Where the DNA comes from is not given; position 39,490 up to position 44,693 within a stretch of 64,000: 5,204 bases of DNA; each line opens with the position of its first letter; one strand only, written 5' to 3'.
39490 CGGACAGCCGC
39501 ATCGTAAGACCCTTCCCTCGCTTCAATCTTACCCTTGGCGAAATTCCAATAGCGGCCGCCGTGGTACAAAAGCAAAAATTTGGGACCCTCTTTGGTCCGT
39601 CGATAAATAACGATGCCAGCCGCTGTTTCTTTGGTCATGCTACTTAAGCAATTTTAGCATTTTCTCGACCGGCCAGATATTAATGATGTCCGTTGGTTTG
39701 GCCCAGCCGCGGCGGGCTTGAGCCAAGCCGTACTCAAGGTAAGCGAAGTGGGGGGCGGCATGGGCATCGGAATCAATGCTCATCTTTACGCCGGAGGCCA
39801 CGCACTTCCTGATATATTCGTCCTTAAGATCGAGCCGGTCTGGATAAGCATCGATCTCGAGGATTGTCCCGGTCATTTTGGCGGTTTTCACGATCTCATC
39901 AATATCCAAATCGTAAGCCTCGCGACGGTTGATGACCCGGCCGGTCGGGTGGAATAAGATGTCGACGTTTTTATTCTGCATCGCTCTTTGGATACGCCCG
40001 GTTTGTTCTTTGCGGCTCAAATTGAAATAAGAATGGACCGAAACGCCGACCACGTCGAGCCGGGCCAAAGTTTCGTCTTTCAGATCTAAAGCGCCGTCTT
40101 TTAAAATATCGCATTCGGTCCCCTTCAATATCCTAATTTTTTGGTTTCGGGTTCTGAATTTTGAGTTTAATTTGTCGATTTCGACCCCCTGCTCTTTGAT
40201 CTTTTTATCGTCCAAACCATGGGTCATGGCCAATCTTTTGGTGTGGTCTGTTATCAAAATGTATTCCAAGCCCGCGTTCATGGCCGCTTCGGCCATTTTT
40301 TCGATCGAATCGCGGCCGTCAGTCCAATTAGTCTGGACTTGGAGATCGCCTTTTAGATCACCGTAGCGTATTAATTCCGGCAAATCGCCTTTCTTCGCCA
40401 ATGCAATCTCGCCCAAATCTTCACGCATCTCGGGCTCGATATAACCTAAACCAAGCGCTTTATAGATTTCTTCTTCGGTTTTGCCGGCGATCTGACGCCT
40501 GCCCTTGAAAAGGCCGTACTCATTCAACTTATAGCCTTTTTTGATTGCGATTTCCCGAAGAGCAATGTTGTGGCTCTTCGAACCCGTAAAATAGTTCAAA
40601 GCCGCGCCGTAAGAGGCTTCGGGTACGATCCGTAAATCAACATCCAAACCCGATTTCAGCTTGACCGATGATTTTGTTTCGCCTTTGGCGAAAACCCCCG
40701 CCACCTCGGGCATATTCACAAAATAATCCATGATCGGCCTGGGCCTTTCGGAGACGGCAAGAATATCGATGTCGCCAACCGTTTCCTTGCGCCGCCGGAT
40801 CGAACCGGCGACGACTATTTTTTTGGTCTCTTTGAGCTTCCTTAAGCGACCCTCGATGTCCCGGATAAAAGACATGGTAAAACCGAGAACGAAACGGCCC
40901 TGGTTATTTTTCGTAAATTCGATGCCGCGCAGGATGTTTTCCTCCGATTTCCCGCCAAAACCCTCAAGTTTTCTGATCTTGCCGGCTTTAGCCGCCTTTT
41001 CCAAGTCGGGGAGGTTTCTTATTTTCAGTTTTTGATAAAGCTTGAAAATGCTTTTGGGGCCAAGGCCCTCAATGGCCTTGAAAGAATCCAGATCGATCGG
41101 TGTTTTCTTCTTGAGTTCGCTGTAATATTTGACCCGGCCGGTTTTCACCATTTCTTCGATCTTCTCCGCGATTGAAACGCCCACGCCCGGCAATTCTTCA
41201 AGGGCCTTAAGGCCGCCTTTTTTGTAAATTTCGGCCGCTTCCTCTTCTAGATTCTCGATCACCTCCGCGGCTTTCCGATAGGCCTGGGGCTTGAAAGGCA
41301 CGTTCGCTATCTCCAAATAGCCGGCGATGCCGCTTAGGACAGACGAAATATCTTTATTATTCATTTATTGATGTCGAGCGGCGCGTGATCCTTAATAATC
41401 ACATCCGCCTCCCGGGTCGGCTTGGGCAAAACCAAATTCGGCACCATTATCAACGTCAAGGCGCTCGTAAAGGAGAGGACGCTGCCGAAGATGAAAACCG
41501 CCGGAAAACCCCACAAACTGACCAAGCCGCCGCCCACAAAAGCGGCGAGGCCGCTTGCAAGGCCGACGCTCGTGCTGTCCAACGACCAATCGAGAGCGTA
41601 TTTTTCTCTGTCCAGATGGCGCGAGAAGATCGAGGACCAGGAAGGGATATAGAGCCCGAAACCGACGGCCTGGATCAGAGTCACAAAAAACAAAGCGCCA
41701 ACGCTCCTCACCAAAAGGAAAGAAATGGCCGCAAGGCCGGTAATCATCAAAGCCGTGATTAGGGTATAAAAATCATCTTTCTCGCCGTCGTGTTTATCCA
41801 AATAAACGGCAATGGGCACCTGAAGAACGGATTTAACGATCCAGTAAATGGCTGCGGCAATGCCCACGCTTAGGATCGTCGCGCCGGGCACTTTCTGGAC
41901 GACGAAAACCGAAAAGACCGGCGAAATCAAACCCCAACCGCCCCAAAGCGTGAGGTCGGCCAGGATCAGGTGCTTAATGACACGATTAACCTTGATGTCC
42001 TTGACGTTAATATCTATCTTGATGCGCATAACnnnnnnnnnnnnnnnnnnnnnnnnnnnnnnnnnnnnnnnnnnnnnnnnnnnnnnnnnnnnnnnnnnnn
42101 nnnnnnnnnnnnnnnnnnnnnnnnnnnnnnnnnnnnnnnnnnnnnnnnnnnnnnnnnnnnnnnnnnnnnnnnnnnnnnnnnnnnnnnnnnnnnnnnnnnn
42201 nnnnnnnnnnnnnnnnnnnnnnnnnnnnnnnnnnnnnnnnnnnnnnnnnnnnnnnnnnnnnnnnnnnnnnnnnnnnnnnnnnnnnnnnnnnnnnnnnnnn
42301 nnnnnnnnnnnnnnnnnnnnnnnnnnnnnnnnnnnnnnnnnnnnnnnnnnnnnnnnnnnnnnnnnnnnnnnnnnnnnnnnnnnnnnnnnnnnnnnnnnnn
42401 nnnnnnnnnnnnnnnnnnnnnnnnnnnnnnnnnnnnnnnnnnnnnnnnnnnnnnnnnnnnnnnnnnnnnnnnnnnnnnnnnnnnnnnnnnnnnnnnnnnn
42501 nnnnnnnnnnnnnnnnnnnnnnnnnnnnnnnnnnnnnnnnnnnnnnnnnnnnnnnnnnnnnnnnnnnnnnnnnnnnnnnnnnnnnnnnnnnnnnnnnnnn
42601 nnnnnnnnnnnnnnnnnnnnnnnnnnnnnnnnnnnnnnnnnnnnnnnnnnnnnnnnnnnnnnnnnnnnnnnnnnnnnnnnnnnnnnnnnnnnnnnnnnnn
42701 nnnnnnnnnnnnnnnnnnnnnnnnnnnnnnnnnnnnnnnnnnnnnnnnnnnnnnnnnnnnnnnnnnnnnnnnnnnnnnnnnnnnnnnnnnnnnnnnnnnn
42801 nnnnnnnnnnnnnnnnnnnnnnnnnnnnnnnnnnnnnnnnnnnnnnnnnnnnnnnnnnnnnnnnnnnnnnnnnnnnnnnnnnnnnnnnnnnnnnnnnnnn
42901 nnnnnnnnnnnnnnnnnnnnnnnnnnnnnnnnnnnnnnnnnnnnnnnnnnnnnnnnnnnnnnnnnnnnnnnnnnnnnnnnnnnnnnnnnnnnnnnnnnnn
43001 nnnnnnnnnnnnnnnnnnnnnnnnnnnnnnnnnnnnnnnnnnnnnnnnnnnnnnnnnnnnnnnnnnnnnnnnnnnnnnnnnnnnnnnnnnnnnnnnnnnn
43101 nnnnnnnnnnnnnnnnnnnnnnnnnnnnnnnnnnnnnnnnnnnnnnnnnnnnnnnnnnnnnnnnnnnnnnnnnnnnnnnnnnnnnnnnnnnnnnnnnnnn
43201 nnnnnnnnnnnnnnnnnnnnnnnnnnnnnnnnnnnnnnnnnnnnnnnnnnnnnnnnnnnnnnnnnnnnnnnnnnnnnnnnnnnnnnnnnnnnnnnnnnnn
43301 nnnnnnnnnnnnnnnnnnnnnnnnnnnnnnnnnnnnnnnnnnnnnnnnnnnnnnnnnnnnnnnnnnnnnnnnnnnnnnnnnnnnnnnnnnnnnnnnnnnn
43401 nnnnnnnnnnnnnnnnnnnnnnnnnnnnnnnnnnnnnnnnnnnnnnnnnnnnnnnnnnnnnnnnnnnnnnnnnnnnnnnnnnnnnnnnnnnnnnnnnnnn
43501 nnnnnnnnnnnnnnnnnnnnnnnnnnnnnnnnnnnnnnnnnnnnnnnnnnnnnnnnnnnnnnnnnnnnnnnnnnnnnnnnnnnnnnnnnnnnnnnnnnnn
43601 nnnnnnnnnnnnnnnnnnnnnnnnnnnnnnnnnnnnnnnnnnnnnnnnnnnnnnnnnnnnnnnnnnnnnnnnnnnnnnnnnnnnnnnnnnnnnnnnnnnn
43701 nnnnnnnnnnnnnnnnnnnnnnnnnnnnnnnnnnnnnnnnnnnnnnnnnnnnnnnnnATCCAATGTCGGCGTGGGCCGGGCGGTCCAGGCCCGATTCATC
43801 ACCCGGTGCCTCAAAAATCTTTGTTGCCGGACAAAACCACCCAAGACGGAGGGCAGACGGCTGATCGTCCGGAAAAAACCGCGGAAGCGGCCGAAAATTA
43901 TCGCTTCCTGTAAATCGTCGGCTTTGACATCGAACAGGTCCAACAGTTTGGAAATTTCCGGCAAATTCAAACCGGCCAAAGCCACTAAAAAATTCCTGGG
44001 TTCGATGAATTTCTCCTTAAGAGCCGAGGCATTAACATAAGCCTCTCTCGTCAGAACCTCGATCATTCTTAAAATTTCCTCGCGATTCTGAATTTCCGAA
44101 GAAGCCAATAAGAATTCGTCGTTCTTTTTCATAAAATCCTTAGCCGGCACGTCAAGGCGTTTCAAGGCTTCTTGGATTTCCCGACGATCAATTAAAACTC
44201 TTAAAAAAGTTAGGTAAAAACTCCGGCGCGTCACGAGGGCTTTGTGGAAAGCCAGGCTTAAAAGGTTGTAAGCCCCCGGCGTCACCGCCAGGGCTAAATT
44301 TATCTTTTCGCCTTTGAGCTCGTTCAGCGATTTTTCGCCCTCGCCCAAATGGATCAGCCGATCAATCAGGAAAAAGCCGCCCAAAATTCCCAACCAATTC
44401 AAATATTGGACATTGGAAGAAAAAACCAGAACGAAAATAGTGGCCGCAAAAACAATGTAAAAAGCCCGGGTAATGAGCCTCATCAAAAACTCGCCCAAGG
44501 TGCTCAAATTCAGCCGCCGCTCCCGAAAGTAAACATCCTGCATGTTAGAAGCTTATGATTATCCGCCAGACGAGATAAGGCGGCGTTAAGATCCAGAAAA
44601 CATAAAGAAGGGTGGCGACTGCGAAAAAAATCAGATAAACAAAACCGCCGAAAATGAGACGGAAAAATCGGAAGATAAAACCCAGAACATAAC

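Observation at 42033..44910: Membrane-anchored double-ring AAA+ (Clp/Hsp100-like) with a catalytically degenerate D1, in an operon with a small membrane protein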

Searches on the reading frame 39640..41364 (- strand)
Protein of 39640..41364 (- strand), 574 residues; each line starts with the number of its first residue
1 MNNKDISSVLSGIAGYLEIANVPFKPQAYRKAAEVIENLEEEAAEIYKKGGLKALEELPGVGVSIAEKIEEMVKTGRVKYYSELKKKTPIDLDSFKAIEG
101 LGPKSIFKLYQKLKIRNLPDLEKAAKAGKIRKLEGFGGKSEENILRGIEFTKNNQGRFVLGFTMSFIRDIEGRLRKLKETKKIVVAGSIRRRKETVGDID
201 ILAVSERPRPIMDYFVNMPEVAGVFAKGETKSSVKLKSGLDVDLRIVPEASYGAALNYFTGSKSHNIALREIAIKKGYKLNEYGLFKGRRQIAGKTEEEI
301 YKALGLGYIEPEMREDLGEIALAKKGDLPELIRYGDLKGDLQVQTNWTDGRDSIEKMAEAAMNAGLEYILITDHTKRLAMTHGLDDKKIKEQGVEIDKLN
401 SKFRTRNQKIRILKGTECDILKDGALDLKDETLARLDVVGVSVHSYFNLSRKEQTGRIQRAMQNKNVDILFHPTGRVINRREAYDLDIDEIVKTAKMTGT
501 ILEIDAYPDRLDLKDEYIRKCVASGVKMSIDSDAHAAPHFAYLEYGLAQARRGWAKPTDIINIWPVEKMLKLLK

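Call 67: search_protein_families(library=ncbifam, proteins=[window:39640-41364:-], max_evalue=0.00001)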
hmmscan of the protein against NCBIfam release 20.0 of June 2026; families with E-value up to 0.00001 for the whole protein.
window:39640-41364:- (574 aa): 4 families
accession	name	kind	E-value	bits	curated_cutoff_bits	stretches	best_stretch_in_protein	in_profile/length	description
NF006375.0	PRK08609.1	equivalog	3.6e-151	504.6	426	1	1-573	2-567/571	DNA polymerase/3'-5' exonuclease PolX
NF005928.0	PRK07945.1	equivalog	4.3e-69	233.4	250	1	335-571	96-332/337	PHP domain-containing protein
NF006251.0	PRK08392.1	equivalog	5e-21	75.2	212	1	340-556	3-206/216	hypothetical protein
NF006702.0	PRK09248.1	domain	1.3e-16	60.9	264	1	354-552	21-212/246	PHP domain-containing protein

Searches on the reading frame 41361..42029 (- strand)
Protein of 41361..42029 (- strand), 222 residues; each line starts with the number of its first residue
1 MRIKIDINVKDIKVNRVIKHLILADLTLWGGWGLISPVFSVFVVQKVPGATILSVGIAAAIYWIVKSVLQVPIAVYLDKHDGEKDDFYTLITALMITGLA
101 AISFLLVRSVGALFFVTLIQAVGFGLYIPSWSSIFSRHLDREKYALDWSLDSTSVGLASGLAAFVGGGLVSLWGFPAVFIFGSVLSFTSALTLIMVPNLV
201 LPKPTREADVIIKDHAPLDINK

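Call 3: search_protein_families(library=pfam, proteins=[window:41361-42029:-], max_evalue=0.01)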
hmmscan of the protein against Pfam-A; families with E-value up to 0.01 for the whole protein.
window:41361-42029:- (222 aa): 2 families
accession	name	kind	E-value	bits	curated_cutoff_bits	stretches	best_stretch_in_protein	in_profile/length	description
PF07690.21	MFS_1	-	1.5e-18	67.3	33.4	1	26-204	6-177/347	Major Facilitator Superfamily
PF05977.19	MFS_3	-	1.4e-05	24.2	27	1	91-194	84-187/524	Transmembrane secretion effector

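Call 4: search_protein_families(library=ncbifam, proteins=[window:41361-42029:-], max_evalue=0.01)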
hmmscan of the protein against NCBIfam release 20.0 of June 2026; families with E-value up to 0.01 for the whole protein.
window:41361-42029:- (222 aa): 6 families
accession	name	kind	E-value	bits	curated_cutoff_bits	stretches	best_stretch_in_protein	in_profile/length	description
TIGR00880.1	2_A_01_02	superfamily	3.7e-06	27.1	131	1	90-197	31-138/141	multidrug resistance protein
TIGR00900.1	2A0121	subfamily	2.9e-05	23.6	319.6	1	20-198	3-179/364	H+ Antiporter protein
TIGR00899.1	2A0120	subfamily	0.00087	18.5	522.3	1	15-196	198-373/375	sugar efflux transporter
NF008654.0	PRK11652.1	equivalog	0.00095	18.1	479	1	90-213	77-200/397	multidrug efflux MFS transporter EmrD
NF008270.1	PRK11043.1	equivalog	0.0028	16.8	430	1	89-194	72-177/382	purine nucleoside transporter PunC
NF047396.1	MFS_flip_LtaA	equivalog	0.0033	16.5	450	1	19-183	209-373/394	lipoteichoic acid biosynthesis MFS flippase LtaA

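Call 78: search_protein_families(library=padloc, proteins=[window:41361-42029:-], max_evalue=0.001)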
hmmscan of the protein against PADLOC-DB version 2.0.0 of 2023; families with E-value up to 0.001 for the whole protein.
window:41361-42029:- (222 aa): 0 families

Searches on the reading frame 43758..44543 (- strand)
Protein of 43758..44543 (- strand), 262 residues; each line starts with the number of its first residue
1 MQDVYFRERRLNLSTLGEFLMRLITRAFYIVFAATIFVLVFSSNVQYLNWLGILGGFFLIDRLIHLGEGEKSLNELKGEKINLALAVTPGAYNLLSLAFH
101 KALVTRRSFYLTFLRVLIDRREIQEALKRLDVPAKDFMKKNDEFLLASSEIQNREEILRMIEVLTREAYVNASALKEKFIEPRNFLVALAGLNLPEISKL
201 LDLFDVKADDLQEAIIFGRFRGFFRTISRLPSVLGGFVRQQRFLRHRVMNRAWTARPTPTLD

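Call 36: search_protein_families(library=pfam, alignment_id=A4, max_evalue=0.01)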
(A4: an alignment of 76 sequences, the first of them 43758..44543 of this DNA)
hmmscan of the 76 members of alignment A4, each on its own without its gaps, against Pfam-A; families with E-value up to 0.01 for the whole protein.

A. member 1, window:43758-44543:- (262 aa): 0 families

B. families by the number of members that match (of 76 scanned): 7 families
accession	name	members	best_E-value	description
PF02861.25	Clp_N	14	4.2e-07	Clp amino terminal domain, pathogenicity island component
PF17863.7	AAA_lid_2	1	0.00063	AAA lid domain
PF17853.6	GGDEF_2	1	0.0026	GGDEF-like domain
PF10374.15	EST1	1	0.0036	Telomerase activating protein Est1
PF20332.3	DUF6627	1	0.0049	Family of unknown function (DUF6627)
PF13796.11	Sensor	1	0.0081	Putative sensor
PF14256.11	YwiC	1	0.0085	YwiC-like protein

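Call 37: search_solved_structures(query=A4, max_evalue=1, show_alignments=1)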
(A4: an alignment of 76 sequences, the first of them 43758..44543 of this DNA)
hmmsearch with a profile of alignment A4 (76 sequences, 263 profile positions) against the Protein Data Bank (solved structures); distinct sequences matched with E-value up to 1: 58.
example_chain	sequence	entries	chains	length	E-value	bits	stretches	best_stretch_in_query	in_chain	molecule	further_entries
6emw_F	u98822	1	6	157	2.1e-06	30.6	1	87-218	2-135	ATP-dependent Clp protease ATP-binding subunit ClpC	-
1k6k_A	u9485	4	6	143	6e-06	29.1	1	95-215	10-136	ATP-DEPENDENT CLP PROTEASE ATP-BINDING SUBUNIT CLPA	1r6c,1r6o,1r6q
1mbu_A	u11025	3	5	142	6e-06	29.1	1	95-215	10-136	ATP-Dependent clp Protease ATP-Binding Subunit clp A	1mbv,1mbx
1lzw_B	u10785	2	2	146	6.5e-06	29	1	95-215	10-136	ATP-dependent clp protease ATP-binding subunit ClpA | ATP dependent clp protease ATP-binding subunit clpA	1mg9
8b9o_A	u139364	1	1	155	3.9e-05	26.4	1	88-147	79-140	Clp amino terminal domain protein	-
2y1q_A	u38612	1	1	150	5.4e-05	25.9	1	87-216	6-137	NEGATIVE REGULATOR OF GENETIC COMPETENCE CLPC/MECB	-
5gui_A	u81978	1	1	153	6.4e-05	25.7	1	159-215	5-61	Chaperone protein ClpC1, chloroplastic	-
2k77_A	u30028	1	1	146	6.8e-05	25.6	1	87-216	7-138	Negative regulator of genetic competence clpC/mecB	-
2y1r_A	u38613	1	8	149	7.1e-05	25.6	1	87-216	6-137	NEGATIVE REGULATOR OF GENETIC COMPETENCE CLPC/MECB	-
5hbn_A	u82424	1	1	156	7.7e-05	25.4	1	87-217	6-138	Negative regulator of genetic competence ClpC/MecB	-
8b3s_Z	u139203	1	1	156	8e-05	25.4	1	87-217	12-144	ATP-dependent Clp protease ATP-binding subunit ClpC / Negative regulator of tic competence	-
6em9_A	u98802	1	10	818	8.3e-05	25.3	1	87-218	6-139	ATP-dependent Clp protease ATP-binding subunit ClpC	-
6em8_A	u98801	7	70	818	8.4e-05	25.3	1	87-218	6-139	ATP-dependent Clp protease ATP-binding subunit ClpC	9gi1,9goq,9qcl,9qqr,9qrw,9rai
7aa4_A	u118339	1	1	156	9.4e-05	25.2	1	160-216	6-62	Negative regulator of genetic competence ClpC/mecB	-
3wde_A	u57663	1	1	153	9.7e-05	25.1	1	87-217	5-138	Probable ATP-dependent Clp protease ATP-binding subunit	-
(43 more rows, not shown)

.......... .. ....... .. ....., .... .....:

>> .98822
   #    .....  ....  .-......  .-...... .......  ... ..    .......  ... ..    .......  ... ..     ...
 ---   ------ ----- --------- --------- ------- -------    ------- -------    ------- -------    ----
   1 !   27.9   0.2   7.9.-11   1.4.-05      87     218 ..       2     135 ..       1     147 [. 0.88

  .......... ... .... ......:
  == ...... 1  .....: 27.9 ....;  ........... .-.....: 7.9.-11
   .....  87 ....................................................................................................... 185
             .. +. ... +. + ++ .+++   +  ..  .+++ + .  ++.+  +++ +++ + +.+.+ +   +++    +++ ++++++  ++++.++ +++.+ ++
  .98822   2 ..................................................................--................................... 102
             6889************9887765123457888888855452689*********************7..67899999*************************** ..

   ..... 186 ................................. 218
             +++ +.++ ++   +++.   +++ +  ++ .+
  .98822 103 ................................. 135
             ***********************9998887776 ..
